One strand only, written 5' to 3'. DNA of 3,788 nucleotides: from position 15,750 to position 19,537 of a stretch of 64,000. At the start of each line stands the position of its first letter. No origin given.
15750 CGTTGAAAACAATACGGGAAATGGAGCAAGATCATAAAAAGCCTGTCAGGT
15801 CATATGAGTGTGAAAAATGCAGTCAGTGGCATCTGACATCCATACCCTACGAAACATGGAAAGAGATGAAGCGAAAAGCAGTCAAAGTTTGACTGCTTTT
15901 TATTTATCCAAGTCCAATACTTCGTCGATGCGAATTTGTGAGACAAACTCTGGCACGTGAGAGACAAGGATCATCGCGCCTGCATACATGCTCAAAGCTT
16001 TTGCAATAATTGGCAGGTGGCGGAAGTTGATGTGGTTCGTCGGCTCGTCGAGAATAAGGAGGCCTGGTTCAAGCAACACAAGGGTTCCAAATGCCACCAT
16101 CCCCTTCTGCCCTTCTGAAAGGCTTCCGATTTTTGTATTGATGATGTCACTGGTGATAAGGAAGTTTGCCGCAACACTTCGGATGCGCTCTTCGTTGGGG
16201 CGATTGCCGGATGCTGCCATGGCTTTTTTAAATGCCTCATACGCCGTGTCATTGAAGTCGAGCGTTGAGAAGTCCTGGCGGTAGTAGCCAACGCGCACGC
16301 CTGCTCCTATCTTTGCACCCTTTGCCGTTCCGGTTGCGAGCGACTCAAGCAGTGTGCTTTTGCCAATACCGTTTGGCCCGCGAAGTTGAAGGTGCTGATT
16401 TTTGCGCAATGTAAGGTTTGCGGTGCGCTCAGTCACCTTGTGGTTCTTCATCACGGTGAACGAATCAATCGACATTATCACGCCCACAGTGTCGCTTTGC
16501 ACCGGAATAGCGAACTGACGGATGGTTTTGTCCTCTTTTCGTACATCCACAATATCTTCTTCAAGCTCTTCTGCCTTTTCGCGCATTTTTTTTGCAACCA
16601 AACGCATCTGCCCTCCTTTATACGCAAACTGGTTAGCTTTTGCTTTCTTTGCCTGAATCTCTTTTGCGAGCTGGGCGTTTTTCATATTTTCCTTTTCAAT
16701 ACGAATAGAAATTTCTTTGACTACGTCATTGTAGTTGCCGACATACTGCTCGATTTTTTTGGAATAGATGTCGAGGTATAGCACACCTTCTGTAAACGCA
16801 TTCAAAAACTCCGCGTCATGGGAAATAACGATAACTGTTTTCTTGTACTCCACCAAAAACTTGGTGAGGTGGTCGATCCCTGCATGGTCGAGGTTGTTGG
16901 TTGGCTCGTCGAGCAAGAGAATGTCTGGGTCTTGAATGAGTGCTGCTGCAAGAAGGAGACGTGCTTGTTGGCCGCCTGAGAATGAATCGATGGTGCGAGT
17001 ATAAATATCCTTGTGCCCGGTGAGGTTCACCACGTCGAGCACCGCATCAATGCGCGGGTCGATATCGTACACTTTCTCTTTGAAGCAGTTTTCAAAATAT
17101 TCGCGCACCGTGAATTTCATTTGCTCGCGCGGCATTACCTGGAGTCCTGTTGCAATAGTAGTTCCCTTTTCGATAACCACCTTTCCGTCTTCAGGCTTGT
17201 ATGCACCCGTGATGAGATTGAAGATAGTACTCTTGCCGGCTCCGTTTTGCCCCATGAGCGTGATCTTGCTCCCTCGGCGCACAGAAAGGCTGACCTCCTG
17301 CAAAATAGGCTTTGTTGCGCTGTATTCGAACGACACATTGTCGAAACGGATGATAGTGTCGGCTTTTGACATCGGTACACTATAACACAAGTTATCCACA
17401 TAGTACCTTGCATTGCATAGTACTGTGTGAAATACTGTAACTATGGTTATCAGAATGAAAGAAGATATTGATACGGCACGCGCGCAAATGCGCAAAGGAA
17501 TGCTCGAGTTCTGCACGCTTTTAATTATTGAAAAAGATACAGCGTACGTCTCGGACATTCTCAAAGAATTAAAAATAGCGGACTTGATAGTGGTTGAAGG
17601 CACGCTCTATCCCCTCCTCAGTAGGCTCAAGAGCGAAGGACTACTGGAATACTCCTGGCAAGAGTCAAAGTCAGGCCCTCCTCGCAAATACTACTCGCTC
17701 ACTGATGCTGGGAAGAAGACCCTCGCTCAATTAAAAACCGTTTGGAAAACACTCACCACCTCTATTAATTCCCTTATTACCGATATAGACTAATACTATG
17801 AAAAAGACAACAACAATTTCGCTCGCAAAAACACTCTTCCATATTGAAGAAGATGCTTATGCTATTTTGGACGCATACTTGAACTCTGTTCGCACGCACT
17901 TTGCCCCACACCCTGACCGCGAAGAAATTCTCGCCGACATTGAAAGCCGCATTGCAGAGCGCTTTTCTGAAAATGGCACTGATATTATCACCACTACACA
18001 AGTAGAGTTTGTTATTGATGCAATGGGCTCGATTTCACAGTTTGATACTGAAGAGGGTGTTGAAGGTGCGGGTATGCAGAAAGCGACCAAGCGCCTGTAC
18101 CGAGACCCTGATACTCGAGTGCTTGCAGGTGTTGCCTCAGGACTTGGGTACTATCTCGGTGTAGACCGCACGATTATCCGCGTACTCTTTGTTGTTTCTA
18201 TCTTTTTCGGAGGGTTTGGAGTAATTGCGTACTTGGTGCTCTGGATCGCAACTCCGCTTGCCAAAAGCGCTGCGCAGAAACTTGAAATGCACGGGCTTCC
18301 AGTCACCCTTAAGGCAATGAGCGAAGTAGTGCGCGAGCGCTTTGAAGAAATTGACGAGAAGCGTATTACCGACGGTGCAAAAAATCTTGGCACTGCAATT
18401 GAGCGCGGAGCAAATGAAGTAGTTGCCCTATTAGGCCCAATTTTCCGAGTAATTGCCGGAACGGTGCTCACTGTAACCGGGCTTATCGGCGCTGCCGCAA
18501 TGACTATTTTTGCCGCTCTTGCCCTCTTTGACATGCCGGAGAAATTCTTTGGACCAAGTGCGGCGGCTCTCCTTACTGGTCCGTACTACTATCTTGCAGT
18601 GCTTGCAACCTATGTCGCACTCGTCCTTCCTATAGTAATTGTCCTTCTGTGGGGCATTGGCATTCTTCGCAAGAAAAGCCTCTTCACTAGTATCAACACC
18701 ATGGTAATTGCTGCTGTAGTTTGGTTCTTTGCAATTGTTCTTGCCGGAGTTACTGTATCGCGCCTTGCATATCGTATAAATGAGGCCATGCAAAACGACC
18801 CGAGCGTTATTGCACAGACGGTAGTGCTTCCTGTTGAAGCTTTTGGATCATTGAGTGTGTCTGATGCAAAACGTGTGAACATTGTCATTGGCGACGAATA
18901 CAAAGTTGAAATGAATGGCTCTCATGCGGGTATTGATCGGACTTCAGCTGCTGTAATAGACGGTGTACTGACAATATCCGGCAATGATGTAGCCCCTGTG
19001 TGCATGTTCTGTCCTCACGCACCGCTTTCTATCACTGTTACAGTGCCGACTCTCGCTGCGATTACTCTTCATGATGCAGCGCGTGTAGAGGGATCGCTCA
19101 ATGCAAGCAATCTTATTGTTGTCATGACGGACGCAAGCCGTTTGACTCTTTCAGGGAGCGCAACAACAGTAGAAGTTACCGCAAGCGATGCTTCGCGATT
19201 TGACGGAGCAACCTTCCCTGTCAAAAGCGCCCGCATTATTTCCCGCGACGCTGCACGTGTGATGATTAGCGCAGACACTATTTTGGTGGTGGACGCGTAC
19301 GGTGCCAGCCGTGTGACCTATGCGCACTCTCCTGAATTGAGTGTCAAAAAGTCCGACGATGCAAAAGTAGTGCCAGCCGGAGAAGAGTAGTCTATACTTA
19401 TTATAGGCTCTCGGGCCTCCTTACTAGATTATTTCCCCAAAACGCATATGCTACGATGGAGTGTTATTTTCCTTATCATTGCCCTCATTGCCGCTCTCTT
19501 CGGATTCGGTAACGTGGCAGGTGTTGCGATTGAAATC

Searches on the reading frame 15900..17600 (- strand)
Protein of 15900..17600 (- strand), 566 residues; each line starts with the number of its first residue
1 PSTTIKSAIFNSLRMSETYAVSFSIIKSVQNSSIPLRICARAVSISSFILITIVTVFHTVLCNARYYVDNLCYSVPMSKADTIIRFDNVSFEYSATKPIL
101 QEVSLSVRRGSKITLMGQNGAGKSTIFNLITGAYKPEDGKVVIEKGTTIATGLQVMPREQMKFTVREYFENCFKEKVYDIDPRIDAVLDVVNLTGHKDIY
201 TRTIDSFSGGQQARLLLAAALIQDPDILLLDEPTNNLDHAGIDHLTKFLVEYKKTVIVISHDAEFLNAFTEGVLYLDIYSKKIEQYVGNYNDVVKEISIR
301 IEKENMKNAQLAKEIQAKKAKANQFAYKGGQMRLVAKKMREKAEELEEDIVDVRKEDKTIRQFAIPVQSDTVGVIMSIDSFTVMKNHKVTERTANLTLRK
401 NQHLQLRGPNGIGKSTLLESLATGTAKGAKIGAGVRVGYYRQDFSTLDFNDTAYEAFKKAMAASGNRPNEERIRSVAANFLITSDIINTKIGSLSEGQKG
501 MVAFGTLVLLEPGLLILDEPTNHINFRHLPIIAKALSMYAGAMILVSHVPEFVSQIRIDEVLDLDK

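Call 8: search_protein_families(library=pfam, proteins=[window:15900-17600:-], max_evalue=0.01)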
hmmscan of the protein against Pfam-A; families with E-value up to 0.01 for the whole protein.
window:15900-17600:- (566 aa): 22 families
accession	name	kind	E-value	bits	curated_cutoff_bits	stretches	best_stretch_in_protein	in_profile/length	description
PF00005.33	ABC_tran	-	1.7e-45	155.4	25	2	100-235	1-137/137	ABC transporter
PF13304.12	AAA_21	-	6.4e-20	72.9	27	2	175-267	208-304/304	AAA domain, putative AbiEii toxin, Type IV TA system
PF02463.25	SMC_N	-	7.6e-08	32.5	40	1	114-269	28-205/220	RecF/RecN/SMC N terminal domain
PF13555.12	AAA_29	-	7.7e-07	29.2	27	0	107-127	19-39/61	P-loop containing region of AAA domain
PF03193.22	RsgA_GTPase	-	3e-06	27.6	30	0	103-141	100-137/174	RsgA GTPase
PF20720.3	nSTAND3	-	6.1e-06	26.5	27.2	0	393-427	9-43/155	Novel STAND NTPase 3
PF01926.29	MMR_HSR1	-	4.1e-05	24.1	21.9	1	112-156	1-41/113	50S ribosome-binding GTPase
PF13604.12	AAA_30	-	0.00011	22.5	27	0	114-280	22-142/191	AAA domain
PF13191.12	AAA_16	-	0.00027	21.9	32.6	0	403-435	26-55/167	AAA ATPase domain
PF13476.12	AAA_23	-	0.00029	22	27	0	408-427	26-45/201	AAA domain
PF13401.12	AAA_22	-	0.00032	21.4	27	0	113-157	8-33/130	AAA domain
PF05729.18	NACHT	-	0.00078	19.7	26.7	0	406-430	5-29/167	NACHT domain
PF13481.12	AAA_25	-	0.001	19.2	27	0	406-444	38-82/195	AAA domain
PF02367.23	TsaE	-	0.0018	18.7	26.6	0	393-425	14-45/128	Threonylcarbamoyl adenosine biosynthesis protein TsaE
PF25199.1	nSTAND_NTPase5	-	0.0027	18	34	0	88-135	17-66/145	Novel STAND NTPase 5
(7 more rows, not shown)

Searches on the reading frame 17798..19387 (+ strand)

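Call 8: search_protein_families(library=pfam, proteins=[window:17798-19387:+], max_evalue=0.01)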
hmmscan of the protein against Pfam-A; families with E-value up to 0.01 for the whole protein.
window:17798-19387:+ (530 aa): 4 families
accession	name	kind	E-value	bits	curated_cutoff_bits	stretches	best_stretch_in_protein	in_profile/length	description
PF04024.17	PspC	-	4.8e-21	74.8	25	1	98-154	1-57/58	PspC domain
PF10988.14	DUF2807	-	2.1e-14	54.1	24.2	1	349-512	2-181/181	Putative auto-transporter adhesin, head GIN domain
PF22571.1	LiaI-LiaF-TM_PspC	-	2.6e-08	34.2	27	1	203-323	17-138/142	PspC transmembrane region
PF22564.2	HAAS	-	1.1e-06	29.3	27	1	26-80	1-50/55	HAAS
